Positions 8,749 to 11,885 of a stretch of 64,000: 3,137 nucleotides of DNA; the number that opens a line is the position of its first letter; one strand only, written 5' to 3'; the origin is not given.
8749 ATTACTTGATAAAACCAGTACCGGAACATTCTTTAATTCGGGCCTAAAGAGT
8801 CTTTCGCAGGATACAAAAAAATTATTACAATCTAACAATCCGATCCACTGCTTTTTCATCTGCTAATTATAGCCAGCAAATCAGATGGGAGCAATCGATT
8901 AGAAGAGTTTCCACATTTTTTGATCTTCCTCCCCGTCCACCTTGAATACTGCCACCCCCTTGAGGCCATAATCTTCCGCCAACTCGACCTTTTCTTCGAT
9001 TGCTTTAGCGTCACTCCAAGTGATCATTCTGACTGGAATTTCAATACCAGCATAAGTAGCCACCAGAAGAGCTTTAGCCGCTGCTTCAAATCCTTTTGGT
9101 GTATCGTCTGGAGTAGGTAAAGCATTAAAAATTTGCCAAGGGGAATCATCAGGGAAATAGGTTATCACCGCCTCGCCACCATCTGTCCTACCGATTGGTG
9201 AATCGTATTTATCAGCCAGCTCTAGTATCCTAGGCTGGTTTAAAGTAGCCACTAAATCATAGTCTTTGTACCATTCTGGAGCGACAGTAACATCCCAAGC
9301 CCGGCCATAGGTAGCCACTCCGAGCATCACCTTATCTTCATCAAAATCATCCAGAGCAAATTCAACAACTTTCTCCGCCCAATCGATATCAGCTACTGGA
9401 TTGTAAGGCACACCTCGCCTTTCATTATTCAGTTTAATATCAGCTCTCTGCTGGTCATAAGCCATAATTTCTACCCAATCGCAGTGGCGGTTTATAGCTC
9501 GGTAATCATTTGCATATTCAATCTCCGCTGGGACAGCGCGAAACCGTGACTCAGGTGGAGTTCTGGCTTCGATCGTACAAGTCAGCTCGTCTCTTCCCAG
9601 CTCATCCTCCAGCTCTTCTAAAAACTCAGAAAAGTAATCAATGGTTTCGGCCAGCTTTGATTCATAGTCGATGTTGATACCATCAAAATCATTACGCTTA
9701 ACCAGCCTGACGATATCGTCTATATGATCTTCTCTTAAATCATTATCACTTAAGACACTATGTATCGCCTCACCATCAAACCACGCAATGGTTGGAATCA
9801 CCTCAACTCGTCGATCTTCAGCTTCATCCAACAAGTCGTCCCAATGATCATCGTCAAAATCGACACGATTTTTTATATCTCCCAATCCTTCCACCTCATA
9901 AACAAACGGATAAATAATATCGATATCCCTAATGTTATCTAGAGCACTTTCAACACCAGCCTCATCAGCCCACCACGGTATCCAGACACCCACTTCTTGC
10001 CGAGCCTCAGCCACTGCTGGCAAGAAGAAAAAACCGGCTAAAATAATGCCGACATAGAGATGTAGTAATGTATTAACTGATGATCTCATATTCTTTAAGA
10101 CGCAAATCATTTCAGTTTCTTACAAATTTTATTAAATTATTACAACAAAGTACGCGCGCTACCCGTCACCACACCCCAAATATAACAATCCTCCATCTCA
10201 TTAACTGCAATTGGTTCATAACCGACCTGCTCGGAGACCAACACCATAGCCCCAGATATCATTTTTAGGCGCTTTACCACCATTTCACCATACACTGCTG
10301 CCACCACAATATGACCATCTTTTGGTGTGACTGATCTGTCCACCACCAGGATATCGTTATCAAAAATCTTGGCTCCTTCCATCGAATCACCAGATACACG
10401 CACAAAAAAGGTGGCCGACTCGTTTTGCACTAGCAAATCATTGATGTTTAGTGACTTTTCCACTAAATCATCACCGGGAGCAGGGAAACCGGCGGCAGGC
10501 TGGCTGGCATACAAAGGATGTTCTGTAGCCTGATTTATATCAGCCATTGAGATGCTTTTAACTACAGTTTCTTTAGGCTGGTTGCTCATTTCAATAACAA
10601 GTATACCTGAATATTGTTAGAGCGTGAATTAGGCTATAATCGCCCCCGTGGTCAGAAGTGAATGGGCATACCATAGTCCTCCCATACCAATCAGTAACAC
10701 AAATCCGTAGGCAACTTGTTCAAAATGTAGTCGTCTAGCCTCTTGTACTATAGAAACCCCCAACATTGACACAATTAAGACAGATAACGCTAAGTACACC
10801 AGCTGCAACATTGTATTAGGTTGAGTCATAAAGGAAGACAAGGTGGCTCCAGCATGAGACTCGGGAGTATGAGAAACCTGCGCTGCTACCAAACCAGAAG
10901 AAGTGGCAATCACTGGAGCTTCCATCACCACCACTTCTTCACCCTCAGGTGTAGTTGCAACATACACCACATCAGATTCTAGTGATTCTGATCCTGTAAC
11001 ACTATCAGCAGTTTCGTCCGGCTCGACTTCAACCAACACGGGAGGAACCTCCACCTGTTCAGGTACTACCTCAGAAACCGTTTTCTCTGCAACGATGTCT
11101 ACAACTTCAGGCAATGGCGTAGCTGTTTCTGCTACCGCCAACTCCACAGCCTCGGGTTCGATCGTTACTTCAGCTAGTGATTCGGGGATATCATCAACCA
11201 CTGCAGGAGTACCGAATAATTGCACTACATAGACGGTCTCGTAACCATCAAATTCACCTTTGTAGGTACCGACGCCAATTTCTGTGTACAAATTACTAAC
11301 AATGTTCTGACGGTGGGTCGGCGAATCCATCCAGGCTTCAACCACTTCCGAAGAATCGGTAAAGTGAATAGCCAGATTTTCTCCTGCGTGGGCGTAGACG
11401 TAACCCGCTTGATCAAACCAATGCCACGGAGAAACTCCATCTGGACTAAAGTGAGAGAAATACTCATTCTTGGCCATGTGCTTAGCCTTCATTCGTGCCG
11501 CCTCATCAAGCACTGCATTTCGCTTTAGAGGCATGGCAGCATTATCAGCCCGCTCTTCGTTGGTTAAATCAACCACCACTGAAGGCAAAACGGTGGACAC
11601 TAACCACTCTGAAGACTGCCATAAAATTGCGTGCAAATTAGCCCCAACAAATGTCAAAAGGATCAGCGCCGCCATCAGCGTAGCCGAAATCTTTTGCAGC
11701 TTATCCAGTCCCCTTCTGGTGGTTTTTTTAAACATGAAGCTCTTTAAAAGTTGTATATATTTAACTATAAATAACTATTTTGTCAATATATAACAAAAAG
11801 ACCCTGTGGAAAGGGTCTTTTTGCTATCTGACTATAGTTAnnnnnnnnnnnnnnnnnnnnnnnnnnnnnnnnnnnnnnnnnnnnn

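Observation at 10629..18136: ECF sigma/anti-sigma pair directly upstream of a 1551-aa beta-helix/CnaB/PG-binding protein and a CAP-domain protein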

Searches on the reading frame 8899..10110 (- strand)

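Call 3: search_protein_families(library=pfam, proteins=[window:8899-10110:-], max_evalue=0.01)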
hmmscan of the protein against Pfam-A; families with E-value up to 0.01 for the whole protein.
window:8899-10110:- (403 aa): 1 family
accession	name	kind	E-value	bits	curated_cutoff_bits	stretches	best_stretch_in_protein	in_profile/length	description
PF00704.34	Glyco_hydro_18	-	4e-26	92.9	29.6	1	102-392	65-315/317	Glycosyl hydrolases family 18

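Call 4: search_protein_families(library=ncbifam, proteins=[window:8899-10110:-], max_evalue=0.01)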
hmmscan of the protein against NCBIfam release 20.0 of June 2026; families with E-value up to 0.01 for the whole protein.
window:8899-10110:- (403 aa): 0 families

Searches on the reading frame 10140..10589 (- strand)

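Call 3: search_protein_families(library=pfam, proteins=[window:10140-10589:-], max_evalue=0.01)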
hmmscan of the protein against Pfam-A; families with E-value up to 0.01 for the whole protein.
window:10140-10589:- (149 aa): 1 family
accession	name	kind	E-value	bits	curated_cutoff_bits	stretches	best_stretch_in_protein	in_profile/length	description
PF00717.28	Peptidase_S24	-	1.5e-27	96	23.3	1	25-141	1-115/116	Peptidase S24-like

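Call 4: search_protein_families(library=ncbifam, proteins=[window:10140-10589:-], max_evalue=0.01)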
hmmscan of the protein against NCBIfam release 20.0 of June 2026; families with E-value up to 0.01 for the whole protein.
window:10140-10589:- (149 aa): 3 families
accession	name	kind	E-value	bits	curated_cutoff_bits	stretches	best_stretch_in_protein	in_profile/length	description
NF007621.2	PRK10276.1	subfamily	2.7e-41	140.2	110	1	32-143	1-112/115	translesion error-prone DNA polymerase V autoproteolytic subunit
TIGR00498.1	lexA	equivalog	1.2e-18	67.5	110.95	1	32-147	87-201/203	transcriptional repressor LexA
NF051876.1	transXXX_HumD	equivalog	1.3e-16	60.7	120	1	34-142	2-112/129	HumD family translesion DNA polymerase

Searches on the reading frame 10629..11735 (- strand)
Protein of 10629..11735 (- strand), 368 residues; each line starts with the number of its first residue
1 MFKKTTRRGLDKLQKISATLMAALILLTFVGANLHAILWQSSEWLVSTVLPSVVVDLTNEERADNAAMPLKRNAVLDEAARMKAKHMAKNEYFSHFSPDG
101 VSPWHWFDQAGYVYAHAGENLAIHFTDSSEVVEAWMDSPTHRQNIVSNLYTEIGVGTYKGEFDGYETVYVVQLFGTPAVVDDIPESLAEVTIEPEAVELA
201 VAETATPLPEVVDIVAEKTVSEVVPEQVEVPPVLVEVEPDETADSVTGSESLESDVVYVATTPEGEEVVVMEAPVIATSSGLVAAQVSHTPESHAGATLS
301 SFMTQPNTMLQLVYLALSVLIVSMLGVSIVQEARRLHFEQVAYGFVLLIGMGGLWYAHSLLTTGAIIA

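Call 3: search_protein_families(library=pfam, proteins=[window:10629-11735:-], max_evalue=0.01)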
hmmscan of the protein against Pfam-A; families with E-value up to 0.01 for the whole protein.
window:10629-11735:- (368 aa): 1 family
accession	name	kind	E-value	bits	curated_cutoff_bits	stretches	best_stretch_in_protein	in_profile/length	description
PF00188.32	CAP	-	1.5e-19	71.4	21.1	1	55-174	1-117/117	Cysteine-rich secretory protein family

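Call 4: search_protein_families(library=ncbifam, proteins=[window:10629-11735:-], max_evalue=0.01)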
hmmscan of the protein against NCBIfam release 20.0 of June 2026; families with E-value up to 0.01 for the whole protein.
window:10629-11735:- (368 aa): 2 families
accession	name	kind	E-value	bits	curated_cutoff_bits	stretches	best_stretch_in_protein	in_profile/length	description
TIGR02909.1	spore_YkwD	subfamily_domain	4.4e-33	113.9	171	1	53-174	7-125/127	uncharacterized protein, YkwD family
NF052539.1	DivAsocLipDalA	equivalog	3e-17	63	200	1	52-159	49-156/169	divisome-associated lipoprotein DalA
